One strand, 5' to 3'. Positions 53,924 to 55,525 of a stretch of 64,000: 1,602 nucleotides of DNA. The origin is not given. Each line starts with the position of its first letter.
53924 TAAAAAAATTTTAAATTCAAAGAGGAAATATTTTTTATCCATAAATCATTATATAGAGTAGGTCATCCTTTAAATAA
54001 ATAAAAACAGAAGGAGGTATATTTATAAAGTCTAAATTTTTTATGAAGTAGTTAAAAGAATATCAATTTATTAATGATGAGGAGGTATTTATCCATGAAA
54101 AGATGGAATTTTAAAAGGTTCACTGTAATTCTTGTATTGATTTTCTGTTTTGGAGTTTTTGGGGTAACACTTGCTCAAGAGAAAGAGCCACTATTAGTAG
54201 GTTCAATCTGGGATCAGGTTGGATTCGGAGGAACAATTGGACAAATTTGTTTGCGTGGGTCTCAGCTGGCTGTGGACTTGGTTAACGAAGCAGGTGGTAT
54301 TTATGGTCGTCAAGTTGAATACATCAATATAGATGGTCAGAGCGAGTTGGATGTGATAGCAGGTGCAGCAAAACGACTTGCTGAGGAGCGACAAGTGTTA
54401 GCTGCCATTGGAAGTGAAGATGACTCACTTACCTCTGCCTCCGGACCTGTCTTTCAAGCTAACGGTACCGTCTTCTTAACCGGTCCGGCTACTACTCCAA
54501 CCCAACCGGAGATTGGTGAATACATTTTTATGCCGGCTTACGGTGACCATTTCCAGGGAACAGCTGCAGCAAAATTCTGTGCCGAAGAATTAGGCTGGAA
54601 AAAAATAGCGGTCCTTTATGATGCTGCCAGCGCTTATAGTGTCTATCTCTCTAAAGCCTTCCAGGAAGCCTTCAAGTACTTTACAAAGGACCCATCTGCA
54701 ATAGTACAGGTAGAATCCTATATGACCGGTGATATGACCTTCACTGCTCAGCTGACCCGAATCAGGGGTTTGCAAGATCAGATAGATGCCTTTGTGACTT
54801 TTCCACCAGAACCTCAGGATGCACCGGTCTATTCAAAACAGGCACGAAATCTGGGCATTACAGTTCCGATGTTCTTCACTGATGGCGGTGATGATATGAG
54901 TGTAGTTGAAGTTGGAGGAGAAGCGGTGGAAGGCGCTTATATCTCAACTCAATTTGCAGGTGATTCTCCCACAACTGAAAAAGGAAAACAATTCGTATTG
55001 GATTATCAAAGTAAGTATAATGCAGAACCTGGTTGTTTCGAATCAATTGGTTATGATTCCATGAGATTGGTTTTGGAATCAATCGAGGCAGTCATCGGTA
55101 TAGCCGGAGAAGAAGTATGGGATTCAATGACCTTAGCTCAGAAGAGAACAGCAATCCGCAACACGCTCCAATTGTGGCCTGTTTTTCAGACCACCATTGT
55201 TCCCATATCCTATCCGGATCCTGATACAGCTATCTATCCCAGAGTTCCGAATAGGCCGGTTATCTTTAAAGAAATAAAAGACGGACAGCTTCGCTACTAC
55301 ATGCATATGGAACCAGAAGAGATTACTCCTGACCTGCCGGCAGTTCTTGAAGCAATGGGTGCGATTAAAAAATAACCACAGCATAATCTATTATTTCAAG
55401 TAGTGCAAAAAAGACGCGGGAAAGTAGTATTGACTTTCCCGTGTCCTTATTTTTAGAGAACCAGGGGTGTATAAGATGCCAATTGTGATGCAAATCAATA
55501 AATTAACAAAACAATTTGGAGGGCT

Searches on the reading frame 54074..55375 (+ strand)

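Call 52: search_protein_families(library=ncbifam, proteins=[window:54074-55375:+], max_evalue=1e-10)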
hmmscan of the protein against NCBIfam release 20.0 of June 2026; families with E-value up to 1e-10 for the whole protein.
window:54074-55375:+ (433 aa): 2 families
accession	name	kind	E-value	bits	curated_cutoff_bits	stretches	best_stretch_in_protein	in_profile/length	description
NF011933.0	PRK15404.1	subfamily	7.2e-23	81.2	477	1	50-361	37-339/370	high-affinity branched-chain amino acid ABC transporter substrate-binding protein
TIGR03407.1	urea_ABC_UrtA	exception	2.7e-12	46.3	492.75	1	63-318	24-273/361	urea ABC transporter substrate-binding protein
